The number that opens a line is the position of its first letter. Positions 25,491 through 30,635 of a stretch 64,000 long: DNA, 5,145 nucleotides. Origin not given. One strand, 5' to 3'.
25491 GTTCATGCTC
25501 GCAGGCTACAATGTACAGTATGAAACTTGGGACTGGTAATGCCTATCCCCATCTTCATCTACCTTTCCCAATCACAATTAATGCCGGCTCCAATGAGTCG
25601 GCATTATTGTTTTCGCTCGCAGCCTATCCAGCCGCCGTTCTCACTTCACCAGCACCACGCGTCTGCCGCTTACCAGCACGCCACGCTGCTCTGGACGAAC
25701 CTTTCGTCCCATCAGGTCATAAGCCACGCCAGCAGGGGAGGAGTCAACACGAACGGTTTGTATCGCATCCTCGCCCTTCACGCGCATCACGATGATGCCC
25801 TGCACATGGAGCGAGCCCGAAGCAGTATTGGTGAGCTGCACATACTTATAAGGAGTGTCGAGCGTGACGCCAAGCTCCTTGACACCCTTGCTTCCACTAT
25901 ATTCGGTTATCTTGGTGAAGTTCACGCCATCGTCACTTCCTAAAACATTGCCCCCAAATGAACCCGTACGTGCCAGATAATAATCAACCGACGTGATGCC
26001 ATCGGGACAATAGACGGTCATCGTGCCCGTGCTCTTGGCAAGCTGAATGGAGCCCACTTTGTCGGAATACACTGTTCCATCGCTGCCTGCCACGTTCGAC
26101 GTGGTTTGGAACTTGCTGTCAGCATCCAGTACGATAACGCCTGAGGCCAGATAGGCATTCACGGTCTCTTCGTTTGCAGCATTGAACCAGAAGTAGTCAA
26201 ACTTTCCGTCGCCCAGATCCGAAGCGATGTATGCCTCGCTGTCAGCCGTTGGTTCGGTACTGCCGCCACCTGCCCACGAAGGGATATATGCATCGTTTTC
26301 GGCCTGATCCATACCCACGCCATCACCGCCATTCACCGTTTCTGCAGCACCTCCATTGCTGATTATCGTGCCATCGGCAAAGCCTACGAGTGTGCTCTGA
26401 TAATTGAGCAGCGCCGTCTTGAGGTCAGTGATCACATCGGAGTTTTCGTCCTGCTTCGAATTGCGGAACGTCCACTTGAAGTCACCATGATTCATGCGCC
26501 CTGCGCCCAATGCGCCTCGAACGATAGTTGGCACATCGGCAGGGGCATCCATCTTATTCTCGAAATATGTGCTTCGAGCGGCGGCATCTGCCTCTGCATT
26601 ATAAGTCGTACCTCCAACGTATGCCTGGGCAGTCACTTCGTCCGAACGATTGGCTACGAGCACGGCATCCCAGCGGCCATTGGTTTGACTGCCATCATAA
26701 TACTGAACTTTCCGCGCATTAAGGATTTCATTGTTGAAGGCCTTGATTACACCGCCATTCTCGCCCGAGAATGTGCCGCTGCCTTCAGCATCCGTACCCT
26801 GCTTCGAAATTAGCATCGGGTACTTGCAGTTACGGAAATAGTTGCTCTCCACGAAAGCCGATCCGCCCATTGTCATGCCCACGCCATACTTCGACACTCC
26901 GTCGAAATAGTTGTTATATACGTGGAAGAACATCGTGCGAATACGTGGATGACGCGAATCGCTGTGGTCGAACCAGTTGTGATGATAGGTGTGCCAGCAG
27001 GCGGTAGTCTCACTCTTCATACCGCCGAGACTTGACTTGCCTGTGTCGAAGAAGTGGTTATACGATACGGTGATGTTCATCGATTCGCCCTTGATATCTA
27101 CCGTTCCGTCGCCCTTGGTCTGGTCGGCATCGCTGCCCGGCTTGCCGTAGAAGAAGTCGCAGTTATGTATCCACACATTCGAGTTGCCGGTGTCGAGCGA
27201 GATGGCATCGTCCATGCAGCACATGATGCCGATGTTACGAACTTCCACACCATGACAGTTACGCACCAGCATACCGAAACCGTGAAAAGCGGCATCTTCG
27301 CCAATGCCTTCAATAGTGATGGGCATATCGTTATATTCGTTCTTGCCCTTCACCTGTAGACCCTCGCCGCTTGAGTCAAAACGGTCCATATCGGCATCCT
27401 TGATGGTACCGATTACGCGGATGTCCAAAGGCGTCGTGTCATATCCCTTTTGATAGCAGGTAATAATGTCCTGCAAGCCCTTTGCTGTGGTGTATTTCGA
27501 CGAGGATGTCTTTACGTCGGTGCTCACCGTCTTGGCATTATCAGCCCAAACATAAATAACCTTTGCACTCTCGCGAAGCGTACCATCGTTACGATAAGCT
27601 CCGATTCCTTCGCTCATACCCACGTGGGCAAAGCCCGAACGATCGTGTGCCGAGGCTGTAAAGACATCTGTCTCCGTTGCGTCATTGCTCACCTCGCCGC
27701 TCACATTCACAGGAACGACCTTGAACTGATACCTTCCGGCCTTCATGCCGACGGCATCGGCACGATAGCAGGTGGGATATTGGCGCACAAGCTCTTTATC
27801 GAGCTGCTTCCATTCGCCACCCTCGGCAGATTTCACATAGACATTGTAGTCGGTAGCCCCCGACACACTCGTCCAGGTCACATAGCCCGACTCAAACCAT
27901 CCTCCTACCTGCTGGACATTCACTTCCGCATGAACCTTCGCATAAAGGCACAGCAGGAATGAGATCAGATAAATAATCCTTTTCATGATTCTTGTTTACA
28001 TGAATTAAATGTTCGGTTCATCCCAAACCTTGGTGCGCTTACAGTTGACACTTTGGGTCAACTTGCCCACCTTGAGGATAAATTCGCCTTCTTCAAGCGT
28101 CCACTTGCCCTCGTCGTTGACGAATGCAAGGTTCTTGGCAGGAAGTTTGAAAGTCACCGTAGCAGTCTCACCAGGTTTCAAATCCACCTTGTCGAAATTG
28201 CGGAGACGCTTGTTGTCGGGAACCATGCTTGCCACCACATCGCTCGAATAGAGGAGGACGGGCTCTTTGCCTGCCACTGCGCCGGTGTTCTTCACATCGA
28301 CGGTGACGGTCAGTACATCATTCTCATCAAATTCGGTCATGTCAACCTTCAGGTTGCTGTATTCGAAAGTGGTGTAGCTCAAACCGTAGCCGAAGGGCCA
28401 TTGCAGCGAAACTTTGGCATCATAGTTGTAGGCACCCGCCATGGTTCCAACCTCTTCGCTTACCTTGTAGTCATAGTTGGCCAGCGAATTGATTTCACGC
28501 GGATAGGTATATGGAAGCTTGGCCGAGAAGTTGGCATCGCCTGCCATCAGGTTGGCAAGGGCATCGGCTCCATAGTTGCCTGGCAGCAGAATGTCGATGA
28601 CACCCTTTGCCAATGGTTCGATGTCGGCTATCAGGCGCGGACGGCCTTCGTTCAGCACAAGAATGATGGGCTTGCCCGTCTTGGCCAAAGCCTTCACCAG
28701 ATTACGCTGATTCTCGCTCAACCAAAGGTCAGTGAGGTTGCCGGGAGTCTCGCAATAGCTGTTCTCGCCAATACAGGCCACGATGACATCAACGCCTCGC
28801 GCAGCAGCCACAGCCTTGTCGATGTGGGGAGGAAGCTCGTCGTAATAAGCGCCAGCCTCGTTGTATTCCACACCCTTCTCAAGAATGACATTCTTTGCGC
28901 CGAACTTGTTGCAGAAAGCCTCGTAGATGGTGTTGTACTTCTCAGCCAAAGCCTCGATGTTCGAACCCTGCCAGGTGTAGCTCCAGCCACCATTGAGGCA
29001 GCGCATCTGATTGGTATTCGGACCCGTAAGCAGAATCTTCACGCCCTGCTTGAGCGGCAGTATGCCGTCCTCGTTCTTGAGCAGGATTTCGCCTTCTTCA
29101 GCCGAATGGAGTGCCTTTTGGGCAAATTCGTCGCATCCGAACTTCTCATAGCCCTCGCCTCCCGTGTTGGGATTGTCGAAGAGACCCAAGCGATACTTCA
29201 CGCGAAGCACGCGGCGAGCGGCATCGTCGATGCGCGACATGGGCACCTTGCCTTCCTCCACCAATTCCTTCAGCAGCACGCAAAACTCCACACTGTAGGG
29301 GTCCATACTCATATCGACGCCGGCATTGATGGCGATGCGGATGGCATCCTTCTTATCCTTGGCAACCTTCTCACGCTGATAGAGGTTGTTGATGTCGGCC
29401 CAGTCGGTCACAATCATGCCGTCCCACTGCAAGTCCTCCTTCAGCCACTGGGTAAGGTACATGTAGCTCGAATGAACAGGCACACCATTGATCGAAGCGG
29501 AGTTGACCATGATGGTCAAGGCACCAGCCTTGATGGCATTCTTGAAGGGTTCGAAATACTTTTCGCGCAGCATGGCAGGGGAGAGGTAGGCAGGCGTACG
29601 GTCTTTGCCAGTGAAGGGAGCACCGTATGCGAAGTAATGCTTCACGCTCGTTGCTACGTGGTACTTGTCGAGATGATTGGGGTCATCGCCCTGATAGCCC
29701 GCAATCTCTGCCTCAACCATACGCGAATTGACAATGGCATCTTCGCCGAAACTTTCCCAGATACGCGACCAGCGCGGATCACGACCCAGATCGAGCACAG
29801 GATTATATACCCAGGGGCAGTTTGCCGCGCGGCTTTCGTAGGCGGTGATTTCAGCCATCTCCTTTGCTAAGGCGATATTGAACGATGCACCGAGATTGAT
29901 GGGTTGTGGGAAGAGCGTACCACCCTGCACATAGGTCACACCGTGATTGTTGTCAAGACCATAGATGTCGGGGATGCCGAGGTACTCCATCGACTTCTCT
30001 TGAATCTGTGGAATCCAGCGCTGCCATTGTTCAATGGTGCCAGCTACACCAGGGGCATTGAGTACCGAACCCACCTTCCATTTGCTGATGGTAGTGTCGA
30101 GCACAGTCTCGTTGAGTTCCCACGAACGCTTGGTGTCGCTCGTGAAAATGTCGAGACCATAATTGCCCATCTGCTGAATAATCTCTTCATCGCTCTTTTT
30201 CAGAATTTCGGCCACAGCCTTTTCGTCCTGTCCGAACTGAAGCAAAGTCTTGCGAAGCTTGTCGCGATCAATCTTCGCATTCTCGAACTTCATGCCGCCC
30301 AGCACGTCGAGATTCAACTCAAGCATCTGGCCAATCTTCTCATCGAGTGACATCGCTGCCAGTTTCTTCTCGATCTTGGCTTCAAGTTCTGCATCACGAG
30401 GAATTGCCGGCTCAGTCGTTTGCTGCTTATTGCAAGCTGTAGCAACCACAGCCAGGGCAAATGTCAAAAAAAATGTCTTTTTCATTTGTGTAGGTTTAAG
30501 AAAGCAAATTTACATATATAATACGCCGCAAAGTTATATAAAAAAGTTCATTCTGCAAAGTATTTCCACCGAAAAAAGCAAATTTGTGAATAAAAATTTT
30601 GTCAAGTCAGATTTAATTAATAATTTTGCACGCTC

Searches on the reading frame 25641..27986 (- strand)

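Call 42: search_protein_families(library=pfam, proteins=[window:25641-27986:-], max_evalue=0.001)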
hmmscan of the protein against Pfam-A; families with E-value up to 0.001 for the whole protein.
window:25641-27986:- (781 aa): 2 families
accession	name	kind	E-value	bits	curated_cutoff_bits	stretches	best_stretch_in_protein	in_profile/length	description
PF00544.25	Pectate_lyase_4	-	9.7e-23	81.3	24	1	224-384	38-211/211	Pectate lyase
PF13229.12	Beta_helix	-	2.2e-06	27.8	25.9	1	235-340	45-135/158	Right handed beta helix region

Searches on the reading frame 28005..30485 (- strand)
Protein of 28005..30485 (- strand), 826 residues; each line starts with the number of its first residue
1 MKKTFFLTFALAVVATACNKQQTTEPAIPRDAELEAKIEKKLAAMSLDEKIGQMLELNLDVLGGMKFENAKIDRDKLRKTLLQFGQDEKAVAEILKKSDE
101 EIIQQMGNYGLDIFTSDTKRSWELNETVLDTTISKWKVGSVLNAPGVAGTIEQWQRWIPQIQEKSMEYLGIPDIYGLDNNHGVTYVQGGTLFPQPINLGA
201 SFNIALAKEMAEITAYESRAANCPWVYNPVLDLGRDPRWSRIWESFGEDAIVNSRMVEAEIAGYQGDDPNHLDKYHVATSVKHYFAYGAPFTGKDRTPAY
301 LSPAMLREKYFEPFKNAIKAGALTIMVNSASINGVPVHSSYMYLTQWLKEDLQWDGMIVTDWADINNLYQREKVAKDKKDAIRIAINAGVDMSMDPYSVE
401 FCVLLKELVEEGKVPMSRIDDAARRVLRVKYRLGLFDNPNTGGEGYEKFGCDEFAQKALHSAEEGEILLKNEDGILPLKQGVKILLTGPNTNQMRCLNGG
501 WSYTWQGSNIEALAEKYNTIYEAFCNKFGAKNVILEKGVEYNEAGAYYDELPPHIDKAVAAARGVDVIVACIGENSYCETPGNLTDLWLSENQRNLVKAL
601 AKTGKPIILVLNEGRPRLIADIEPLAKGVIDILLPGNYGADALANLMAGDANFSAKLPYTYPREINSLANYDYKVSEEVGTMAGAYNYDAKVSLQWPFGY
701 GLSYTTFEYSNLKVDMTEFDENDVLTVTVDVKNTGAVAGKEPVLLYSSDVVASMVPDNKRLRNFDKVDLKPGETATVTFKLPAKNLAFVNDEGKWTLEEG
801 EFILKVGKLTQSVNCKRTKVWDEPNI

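Call 42: search_protein_families(library=pfam, proteins=[window:28005-30485:-], max_evalue=0.001)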
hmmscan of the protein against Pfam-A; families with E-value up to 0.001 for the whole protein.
window:28005-30485:- (826 aa): 3 families
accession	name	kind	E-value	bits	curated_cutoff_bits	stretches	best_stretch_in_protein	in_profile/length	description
PF00933.27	Glyco_hydro_3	-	3.8e-58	197.9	27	1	128-429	19-316/316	Glycosyl hydrolase family 3 N terminal domain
PF01915.27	Glyco_hydro_3_C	-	3.1e-38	132.2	31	1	467-704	2-200/200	Glycosyl hydrolase family 3 C-terminal domain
PF14310.12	Fn3-like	-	4.3e-19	68.9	25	1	741-808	1-69/71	Fibronectin type III-like domain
